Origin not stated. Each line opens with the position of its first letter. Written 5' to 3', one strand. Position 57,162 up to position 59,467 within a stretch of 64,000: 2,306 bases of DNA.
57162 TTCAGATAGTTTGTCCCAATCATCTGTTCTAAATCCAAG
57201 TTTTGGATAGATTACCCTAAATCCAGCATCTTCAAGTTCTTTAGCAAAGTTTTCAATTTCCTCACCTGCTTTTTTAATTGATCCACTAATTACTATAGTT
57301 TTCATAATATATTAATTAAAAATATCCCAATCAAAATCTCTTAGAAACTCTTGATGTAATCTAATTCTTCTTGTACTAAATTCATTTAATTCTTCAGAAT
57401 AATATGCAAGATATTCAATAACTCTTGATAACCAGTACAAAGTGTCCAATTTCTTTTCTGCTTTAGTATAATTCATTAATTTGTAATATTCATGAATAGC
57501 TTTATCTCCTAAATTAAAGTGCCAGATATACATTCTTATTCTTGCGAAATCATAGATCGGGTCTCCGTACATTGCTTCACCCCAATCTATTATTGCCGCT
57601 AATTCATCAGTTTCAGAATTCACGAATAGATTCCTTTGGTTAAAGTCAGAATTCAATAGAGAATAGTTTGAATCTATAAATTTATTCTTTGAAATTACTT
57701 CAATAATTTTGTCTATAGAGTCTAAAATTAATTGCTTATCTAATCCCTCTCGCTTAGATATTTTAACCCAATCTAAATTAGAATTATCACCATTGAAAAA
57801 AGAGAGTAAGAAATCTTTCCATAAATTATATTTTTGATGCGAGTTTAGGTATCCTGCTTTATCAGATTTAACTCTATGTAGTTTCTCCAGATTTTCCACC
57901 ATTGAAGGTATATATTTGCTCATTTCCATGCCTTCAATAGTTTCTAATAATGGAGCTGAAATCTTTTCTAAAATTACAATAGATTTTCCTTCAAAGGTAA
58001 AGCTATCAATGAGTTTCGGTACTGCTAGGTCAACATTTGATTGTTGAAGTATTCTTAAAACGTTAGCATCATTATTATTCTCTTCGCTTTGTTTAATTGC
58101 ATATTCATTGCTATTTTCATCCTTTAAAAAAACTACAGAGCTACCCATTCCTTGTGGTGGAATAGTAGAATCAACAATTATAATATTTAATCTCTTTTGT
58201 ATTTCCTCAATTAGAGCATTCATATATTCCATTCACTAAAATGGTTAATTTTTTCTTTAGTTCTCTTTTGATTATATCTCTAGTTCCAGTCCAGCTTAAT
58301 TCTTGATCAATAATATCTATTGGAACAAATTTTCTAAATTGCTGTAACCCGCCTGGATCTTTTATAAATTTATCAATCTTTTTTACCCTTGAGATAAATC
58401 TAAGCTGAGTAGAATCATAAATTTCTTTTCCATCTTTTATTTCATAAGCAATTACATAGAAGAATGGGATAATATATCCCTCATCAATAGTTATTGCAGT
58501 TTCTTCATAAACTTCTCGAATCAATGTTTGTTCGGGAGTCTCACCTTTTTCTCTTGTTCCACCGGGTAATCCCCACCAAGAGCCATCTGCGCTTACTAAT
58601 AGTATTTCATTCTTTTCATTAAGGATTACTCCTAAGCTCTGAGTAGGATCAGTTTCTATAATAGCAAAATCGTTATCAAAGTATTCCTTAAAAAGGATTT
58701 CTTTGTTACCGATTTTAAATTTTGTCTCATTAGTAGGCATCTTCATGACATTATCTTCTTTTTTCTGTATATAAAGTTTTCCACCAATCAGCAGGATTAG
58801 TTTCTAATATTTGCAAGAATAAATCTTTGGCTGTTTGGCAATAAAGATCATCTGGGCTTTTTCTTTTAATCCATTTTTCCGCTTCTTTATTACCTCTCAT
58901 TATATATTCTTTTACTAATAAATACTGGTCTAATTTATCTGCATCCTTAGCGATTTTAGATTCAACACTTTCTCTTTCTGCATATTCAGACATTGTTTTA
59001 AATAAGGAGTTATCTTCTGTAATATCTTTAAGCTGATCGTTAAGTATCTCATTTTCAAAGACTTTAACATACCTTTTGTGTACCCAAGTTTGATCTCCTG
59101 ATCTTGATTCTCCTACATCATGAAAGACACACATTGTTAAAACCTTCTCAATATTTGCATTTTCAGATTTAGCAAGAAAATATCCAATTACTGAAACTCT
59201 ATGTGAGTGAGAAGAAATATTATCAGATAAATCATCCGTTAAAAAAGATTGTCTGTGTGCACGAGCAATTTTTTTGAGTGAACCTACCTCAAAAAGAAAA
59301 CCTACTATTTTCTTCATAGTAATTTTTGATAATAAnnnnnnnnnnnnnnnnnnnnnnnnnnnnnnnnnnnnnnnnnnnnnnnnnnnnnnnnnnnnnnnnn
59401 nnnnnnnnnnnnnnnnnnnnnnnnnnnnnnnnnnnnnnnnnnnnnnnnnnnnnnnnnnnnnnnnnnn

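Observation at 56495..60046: Six-gene minus-strand operon made only of nucleotide-processing enzymes: wHTH-NUDIX, YfbR-like HD, NUDIX, APH-like kinase, NDT, NUDIX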

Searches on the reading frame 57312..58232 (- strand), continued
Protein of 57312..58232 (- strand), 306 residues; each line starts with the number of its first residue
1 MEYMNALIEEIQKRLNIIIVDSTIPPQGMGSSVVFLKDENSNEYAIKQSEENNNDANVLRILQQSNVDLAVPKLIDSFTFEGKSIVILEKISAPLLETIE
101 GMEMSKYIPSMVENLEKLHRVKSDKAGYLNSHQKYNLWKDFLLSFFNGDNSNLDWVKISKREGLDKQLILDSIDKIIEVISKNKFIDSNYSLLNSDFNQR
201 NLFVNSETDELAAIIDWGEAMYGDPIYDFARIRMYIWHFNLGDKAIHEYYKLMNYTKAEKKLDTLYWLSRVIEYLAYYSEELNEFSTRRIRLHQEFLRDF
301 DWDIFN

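Call 52: fold_search(model_id=the predicted structure, library=pdb)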
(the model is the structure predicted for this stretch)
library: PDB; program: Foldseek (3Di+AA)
matches with E <= 10: 1948; with E <= 0.001: 578
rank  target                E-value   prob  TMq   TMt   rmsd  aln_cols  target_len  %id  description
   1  3w0m                  2.1e-13  1.00  0.72  0.75   3.9       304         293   14  Crystal structure of a thermostable mutant of aminoglycoside phosphotransferase APH(4)-Ia, apo form (released 2013-08-07)
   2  3w0r                  3.9e-13  1.00  0.72  0.75   4.1       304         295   15  Crystal structure of a thermostable mutant of aminoglycoside phosphotransferase APH(4)-Ia (N202A), ternary complex with  (released 2013-08-07)
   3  3w0p                  9.9e-13  1.00  0.70  0.72   4.3       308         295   13  Crystal structure of a thermostable mutant of aminoglycoside phosphotransferase APH(4)-Ia (D198A), ternary complex with  (released 2013-08-07)
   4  3w0s                  1.2e-12  1.00  0.70  0.72   4.7       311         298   13  Crystal structure of aminoglycoside phosphotransferase APH(4)-Ia, ternary complex with AMP-PNP and hygromycin B (released 2013-08-07)
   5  3w0n                  1.3e-12  1.00  0.68  0.70   4.6       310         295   14  Crystal structure of a thermostable mutant of aminoglycoside phosphotransferase APH(4)-Ia, ternary complex with AMP-PNP  (released 2013-08-07)
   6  3tyk                  2.1e-12  1.00  0.70  0.72   4.5       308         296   14  Crystal structure of aminoglycoside phosphotransferase APH(4)-Ia (released 2011-10-12)
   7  3w0q                  3.1e-12  1.00  0.70  0.72   4.4       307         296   14  Crystal structure of a thermostable mutant of aminoglycoside phosphotransferase APH(4)-Ia (N203A), ternary complex with  (released 2013-08-07)
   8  3jr1_A                1.6e-11  1.00  0.66  0.68   4.8       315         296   16  Crystal structure of Putative fructosamine-3-kinase (YP_719053.1) from HAEMOPHILUS SOMNUS 129PT at 2.32 A resolution (released 2009-09-15)
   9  3i0o                  2.5e-11  1.00  0.60  0.57   7.6       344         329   20  Crystal Structure of Spectinomycin Phosphotransferase, APH(9)-Ia, in complex with ADP and Spectinomcyin (released 2010-01-19)
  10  3i1a_B                9.0e-11  1.00  0.62  0.59   7.2       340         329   19  Crystal Structure of apo Spectinomycin Phosphotransferase, APH(9)-Ia (released 2010-01-19)
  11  2bkk_A                1.0e-10  1.00  0.54  0.65   5.3       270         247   16  Crystal structure of Aminoglycoside Phosphotransferase APH(3')-IIIa in complex with the inhibitor AR_3a (released 2005-08-09)
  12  3n4u                  1.7e-10  1.00  0.61  0.62   5.7       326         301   16  app APH(2")-IVa form II (released 2010-06-30)
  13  6cgg_C                1.8e-10  1.00  0.55  0.58   7.4       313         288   15  Aminoglycoside Phosphotransferase (2'')-Ia in complex with GMPPNP, Magnesium, and Arbekacin (released 2018-04-11)
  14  3i1a_A                1.8e-10  1.00  0.61  0.58   7.2       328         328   18  Crystal Structure of apo Spectinomycin Phosphotransferase, APH(9)-Ia (released 2010-01-19)
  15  1j7l_A                1.9e-10  1.00  0.56  0.64   5.3       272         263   18  Crystal Structure of 3',5"-Aminoglycoside Phosphotransferase Type IIIa ADP Complex (released 2001-08-08)
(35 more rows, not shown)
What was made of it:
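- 57312..58232 (-): g4: APH-fold small-molecule kinase of unknown substrate. Best structural matches are APH(4)-Ia (TM 0.72, 14% identity) and a putative fructosamine-3-kinase (call 52).
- On APH / protein-kinase-like phosphotransferases (g4): The fold match has TM 0.72 (call 52).
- Its nearest structure is a hygromycin kinase at 14% identity (call 52).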

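Call 54: find_encoding_contigs(protein=P0003, flank=7000, max_places=2)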
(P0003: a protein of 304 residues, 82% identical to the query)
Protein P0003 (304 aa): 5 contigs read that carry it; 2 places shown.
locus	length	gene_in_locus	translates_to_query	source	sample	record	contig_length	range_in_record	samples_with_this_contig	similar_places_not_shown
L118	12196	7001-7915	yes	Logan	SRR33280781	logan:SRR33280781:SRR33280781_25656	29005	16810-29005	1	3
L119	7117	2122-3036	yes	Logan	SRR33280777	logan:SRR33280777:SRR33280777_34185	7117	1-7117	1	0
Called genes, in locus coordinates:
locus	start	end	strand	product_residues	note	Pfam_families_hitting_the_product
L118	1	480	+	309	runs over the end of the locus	PF10977:DUF2797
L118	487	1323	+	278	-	PF02223:Thymidylate_kin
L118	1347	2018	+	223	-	PF00929:RNase_T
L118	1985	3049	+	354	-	-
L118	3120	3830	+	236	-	PF00293:NUDIX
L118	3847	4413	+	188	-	PF12917:YfbR-like, PF13023:HD_3, PF01966:HD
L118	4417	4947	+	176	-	PF13563:2_5_RNA_ligase2 (weak)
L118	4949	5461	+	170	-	PF00293:NUDIX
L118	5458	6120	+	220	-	PF01725:Ham1p_like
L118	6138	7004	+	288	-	PF00293:NUDIX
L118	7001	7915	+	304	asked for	PF01636:APH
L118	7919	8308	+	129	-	PF05014:Nuc_deoxyrib_tr (weak)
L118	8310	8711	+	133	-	PF00293:NUDIX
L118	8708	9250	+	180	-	PF00583:Acetyltransf_1 (weak)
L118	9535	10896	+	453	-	PF00512:HisKA (weak), PF02518:HATPase_c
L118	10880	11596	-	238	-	PF00072:Response_reg, PF00486:Trans_reg_C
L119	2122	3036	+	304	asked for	PF01636:APH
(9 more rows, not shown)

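Call 71: search_protein_families(library=pfam, proteins=[L118:1985-3049:+, L118:6138-7004:+], max_evalue=0.001)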
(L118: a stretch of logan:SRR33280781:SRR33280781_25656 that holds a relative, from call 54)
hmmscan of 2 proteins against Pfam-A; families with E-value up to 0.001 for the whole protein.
L118:1985-3049:+ (354 aa): 2 families
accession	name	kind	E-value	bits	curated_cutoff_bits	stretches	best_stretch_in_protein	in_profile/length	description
PF00265.24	TK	-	0.0001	22.7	20.6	1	70-186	3-109/176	Thymidine kinase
PF13476.12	AAA_23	-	0.00099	20.2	27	0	61-97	13-48/201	AAA domain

L118:6138-7004:+ (288 aa): 1 family
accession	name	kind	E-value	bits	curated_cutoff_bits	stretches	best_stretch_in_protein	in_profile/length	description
PF00293.34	NUDIX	-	7.4e-17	62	21.1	1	157-272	2-121/134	NUDIX domain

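Call 82: find_encoding_contigs(protein=P0042, flank=5000, max_places=1)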
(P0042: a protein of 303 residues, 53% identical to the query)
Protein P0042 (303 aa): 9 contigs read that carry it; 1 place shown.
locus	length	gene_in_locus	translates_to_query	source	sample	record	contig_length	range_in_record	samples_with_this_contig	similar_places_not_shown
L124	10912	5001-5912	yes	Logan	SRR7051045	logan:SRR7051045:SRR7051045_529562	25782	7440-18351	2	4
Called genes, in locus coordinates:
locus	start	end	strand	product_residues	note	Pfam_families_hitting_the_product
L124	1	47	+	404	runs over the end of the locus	PF00282:Pyridoxal_deC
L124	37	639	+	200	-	-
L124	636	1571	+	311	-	-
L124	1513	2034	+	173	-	PF00293:NUDIX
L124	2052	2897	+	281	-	PF06418:CTP_synth_N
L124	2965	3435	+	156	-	PF01272:GreA_GreB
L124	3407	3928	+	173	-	PF01931:NTPase_I-T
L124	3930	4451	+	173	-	PF00293:NUDIX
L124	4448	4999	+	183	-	PF00583:Acetyltransf_1, PF13508:Acetyltransf_7 (weak)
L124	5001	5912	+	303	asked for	PF01636:APH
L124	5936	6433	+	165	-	PF13563:2_5_RNA_ligase2 (weak)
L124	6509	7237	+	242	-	-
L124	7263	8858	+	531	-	PF02367:TsaE (faint), PF00004:AAA (faint), PF00005:ABC_tran, PF00503:G-alpha (faint), PF00931:NB-ARC (faint), PF01078:Mg_chelatase (faint), PF13304:AAA_21 (weak), PF00005:ABC_tran, +10 more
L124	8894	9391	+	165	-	PF00293:NUDIX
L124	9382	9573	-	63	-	-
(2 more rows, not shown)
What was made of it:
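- It also recurs in a second array around a paralogous kinase carried by the same genome (call 82).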

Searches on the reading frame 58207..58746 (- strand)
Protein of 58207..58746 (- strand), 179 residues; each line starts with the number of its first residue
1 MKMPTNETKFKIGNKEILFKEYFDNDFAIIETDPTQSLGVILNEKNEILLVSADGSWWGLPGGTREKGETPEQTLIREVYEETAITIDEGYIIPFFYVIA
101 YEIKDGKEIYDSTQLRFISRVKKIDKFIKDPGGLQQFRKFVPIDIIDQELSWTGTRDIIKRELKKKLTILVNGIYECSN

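Call 3: search_protein_families(library=pfam, proteins=[window:58207-58746:-], max_evalue=0.01)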
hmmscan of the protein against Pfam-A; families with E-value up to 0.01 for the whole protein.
window:58207-58746:- (179 aa): 1 family
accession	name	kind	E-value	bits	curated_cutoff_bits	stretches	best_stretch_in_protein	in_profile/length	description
PF00293.34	NUDIX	-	1.3e-14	54.7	21.1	1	39-152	8-124/134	NUDIX domain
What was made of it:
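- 58207..58746 (-): g3: NUDIX hydrolase; its 3' end overlaps the kinase start by 26 nt. NUDIX 54.7 bits (call 3).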

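Call 4: search_protein_families(library=ncbifam, proteins=[window:58207-58746:-], max_evalue=0.01)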
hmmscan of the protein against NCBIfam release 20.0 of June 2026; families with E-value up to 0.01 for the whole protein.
window:58207-58746:- (179 aa): 15 families
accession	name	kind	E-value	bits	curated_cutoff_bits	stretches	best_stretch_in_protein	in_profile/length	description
TIGR00586.1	mutt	equivalog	6.4e-10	39.1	97.9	1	38-90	9-66/129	8-oxo-dGTP diphosphatase MutT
NF006530.0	PRK08999.1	equivalog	4.7e-09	35.7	245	1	38-90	10-67/315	Nudix family hydrolase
NF041652.1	Nud_hyd_Dein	equivalog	7.1e-09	36.1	200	1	39-109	18-93/152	Nudix hydrolase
NF008044.0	PRK10776.1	equivalog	1.2e-08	34.9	148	1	38-89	8-64/130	8-oxo-dGTP diphosphatase MutT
TIGR02705.1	nudix_YtkD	equivalog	8.4e-08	31.9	154.4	1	38-126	27-111/156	RNA deprotection pyrophosphohydrolase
NF006961.0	PRK09438.1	equivalog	1.9e-06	27.4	103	1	34-103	8-81/151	dihydroneopterin triphosphate diphosphatase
NF001935.0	PRK00714.1-2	equivalog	6.2e-05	22.5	259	1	39-88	12-63/183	RNA pyrophosphohydrolase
NF001934.0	PRK00714.1-1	equivalog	0.00012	21.6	241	1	40-89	14-64/176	RNA pyrophosphohydrolase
NF007834.0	PRK10546.1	equivalog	0.00021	21.1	156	1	54-90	28-64/135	pyrimidine (deoxy)nucleoside triphosphate diphosphatase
NF003785.0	PRK05379.1-1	equivalog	0.00022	20.6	418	1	40-87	210-259/347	bifunctional nicotinamide-nucleotide adenylyltransferase/Nudix hydroxylase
NF001938.0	PRK00714.1-5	equivalog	0.00086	18.7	116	1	53-86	42-75/172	RNA pyrophosphohydrolase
NF001936.0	PRK00714.1-3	equivalog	0.00097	19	118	1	46-85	23-64/155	RNA pyrophosphohydrolase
NF052459.1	OxoGTPPhMutT1Mycb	equivalog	0.0023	17.1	475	1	58-107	31-77/292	8-oxo-(d)GTP phosphatase MutT1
NF001937.0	PRK00714.1-4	equivalog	0.0028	17.3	139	1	40-89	14-64/161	RNA pyrophosphohydrolase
NF001299.0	PRK00241.1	equivalog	0.003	17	158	1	63-88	166-191/263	NAD(+) diphosphatase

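Call 26: search_protein_families(library=padloc, proteins=[window:58207-58746:-], max_evalue=0.01)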
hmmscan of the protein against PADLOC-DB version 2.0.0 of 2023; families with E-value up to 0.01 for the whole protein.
window:58207-58746:- (179 aa): 1 family
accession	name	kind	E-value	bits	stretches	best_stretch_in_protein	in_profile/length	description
PDLC04899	PDC-S07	-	2.4e-09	35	1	45-91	17-68/135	-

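Call 79: search_solved_structures(query=window:58207-58746:-, max_evalue=0.00001)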
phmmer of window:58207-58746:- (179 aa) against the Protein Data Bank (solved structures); distinct sequences matched with E-value up to 0.00001: 6.
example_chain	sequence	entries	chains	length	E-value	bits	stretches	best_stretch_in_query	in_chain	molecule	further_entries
3smd_A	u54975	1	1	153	1.4e-09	41.2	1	39-87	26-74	MutT/NUDIX family protein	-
3i7u_A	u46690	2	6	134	1.6e-09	41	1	37-166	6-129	AP4A hydrolase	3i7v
1mut_A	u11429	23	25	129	2.9e-06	30.4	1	37-103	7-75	NUCLEOSIDE TRIPHOSPHATE PYROPHOSPHOHYDROLASE | Mutator mutT protein | 7,8-dihydro-8-oxoguanine-triphosphatase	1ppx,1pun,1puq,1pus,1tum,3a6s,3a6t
1vc8_A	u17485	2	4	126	3.5e-06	30.1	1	39-94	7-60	Ndx1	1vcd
3fk9_A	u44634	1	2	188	4.3e-06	29.8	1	43-133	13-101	Mutator MutT protein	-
1vc9_A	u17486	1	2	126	9.3e-06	28.7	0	39-94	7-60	Ndx1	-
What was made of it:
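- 58207..58746 (-): Nearest PDB relatives are generic MutT and Ap4A hydrolases (call 79).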

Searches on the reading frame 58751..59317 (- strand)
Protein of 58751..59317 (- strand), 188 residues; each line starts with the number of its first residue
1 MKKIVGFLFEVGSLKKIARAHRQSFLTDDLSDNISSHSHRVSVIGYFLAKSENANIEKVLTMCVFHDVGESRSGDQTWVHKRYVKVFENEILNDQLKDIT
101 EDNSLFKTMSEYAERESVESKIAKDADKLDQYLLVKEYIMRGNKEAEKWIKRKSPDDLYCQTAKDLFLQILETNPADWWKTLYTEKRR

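Call 3: search_protein_families(library=pfam, proteins=[window:58751-59317:-], max_evalue=0.01)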
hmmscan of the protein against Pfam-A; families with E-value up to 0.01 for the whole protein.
window:58751-59317:- (188 aa): 3 families
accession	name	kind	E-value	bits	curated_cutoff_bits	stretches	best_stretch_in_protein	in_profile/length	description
PF13023.12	HD_3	-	1.8e-20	73.9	22.5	1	12-149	2-145/165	HD domain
PF12917.13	YfbR-like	-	5.4e-10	39.7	25.9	1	14-148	6-154/182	5'-deoxynucleotidase YfbR-like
PF01966.28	HD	-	8.3e-10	39.4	22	1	36-130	3-114/116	HD domain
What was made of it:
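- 58751..59317 (-): g2: HD_3 / YfbR-HDDC2-type HD phosphohydrolase (putative 5'-nucleotidase). HD_3 73.9 bits and YfbR-like 39.7 bits (call 3).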

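Call 4: search_protein_families(library=ncbifam, proteins=[window:58751-59317:-], max_evalue=0.01)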
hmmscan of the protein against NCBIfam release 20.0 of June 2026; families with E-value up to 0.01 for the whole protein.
window:58751-59317:- (188 aa): 3 families
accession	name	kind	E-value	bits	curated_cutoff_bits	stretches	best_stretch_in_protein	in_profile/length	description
NF003009.0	PRK03826.1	equivalog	1.4e-07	31.4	122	1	14-148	10-158/197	5'-deoxynucleotidase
NF007515.0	PRK10119.1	equivalog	0.0033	16.9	286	0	22-130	15-130/231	phosphohydrolase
TIGR00277.1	HDIG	domain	0.0044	16.9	27.6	1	32-75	3-46/84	HDIG domain-containing metalloprotein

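Call 26: search_protein_families(library=padloc, proteins=[window:58751-59317:-], max_evalue=0.01)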
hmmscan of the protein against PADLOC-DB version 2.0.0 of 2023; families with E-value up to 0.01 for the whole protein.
window:58751-59317:- (188 aa): 0 families

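Call 77: search_solved_structures(query=window:58751-59317:-, max_evalue=0.001, show_alignments=1)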
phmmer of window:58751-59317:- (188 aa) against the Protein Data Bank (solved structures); distinct sequences matched with E-value up to 0.001: 11.
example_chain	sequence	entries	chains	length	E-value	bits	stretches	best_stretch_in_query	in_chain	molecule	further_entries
1yoy_A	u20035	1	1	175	1.2e-09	41.6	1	2-180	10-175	hypothetical protein AF1432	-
1xx7_A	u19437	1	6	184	1.6e-09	41.2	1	12-149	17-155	oxetanocin-like protein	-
1ynb_A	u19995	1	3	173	3e-09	40.3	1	2-180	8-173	hypothetical protein AF1432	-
2cqz_A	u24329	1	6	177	3.5e-06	30.3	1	20-149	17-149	177aa long hypothetical protein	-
4dmb_A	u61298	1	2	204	1.7e-05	28.1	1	3-139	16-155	HD domain-containing protein 2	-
2paq_A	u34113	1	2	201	4.9e-05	26.6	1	16-146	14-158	5'-deoxynucleotidase YfbR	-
3kh1_A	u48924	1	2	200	0.0002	24.6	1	6-129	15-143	Predicted metal-dependent phosphohydrolase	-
4l1j_A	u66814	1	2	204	0.00021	24.5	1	3-139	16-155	HD domain-containing protein 2 | HD domain-containing protein 2 (Phosphorylate)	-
4l7e_A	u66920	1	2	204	0.00022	24.5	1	3-139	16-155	HD domain-containing protein 2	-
2par_A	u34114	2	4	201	0.00033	23.9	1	16-146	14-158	5'-deoxynucleotidase YfbR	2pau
4l7w_A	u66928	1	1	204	0.00042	23.5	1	3-139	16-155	HD domain-containing protein 2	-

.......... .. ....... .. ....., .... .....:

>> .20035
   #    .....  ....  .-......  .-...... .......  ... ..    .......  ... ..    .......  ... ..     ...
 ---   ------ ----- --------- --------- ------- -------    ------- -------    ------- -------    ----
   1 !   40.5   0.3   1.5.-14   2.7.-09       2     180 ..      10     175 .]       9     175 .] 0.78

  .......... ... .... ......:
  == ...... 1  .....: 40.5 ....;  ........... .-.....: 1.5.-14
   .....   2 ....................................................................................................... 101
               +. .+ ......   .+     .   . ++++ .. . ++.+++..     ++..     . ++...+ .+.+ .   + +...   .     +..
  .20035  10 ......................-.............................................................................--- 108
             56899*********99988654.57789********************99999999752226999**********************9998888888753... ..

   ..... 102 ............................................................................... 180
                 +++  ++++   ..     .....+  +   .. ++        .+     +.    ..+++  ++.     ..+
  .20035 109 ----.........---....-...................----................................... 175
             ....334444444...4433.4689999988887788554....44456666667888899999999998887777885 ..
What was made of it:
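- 58751..59317 (-): PDB relatives are AF1432, PF0395, HDDC2 and YfbR (call 77).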
